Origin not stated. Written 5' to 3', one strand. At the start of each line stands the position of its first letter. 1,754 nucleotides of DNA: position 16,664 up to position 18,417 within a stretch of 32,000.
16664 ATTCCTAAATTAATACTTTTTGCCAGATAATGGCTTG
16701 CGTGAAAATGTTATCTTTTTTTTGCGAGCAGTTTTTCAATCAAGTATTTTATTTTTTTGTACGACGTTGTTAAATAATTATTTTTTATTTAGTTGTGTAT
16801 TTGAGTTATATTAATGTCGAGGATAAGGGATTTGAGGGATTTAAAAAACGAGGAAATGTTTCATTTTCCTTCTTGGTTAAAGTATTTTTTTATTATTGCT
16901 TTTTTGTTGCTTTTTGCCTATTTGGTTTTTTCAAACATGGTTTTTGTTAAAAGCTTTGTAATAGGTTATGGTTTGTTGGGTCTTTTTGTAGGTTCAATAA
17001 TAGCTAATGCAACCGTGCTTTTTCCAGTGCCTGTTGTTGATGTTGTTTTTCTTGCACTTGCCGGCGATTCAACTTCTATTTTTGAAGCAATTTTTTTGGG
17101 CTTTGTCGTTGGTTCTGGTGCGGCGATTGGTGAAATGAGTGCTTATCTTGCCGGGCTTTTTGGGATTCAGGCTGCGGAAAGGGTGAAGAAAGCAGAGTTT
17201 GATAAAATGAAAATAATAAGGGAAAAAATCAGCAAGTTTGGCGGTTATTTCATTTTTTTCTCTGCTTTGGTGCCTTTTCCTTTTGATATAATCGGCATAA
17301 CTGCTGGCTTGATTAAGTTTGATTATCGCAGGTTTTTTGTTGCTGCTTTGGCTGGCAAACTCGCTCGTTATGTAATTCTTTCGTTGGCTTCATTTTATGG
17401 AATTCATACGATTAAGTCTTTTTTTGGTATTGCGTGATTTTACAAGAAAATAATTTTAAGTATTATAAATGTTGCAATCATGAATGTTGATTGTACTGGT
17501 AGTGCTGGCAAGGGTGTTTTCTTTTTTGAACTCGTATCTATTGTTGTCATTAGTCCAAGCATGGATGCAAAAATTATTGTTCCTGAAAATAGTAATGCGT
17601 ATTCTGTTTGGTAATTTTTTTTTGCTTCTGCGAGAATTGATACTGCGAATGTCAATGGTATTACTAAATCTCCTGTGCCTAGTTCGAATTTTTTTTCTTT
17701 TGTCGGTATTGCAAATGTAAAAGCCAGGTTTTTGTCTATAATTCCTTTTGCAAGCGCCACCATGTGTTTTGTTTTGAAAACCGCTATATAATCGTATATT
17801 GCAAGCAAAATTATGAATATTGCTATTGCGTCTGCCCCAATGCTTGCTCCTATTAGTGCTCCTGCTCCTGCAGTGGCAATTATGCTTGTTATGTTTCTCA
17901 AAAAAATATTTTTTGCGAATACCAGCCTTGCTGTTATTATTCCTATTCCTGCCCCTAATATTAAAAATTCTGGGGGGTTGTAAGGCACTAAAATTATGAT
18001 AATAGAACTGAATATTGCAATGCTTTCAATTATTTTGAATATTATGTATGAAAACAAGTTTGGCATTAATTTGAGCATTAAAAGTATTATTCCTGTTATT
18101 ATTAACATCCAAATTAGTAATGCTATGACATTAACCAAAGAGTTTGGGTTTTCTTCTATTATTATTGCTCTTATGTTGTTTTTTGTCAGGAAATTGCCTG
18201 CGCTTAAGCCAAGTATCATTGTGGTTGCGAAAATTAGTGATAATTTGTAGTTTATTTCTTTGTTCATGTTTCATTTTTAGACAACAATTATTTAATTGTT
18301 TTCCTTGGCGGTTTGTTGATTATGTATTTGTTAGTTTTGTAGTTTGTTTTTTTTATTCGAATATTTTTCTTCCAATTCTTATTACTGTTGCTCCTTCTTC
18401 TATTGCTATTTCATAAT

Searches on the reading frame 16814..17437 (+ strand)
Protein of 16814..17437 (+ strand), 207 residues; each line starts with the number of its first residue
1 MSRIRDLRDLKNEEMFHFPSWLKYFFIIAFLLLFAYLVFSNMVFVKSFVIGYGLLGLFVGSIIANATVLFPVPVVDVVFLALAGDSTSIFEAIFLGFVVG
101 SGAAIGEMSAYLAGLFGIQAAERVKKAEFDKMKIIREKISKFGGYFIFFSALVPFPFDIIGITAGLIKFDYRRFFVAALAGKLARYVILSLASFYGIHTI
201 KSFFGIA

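Call 12: search_protein_families(library=pfam, proteins=[window:16814-17437:+])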
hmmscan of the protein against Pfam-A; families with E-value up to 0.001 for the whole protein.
window:16814-17437:+ (207 aa): 1 family
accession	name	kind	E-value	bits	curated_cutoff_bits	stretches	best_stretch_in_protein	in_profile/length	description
PF09335.16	VTT_dom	-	1.4e-13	51.8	33.9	1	76-192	3-120/123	VTT domain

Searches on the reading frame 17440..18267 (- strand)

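Call 12: search_protein_families(library=pfam, proteins=[window:17440-18267:-])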
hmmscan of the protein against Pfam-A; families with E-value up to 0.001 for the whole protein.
window:17440-18267:- (275 aa): 1 family
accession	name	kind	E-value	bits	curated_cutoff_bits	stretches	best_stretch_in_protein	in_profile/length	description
PF06550.16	SPP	-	3.7e-19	69.7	23.9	1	37-191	25-182/283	Signal-peptide peptidase, presenilin aspartyl protease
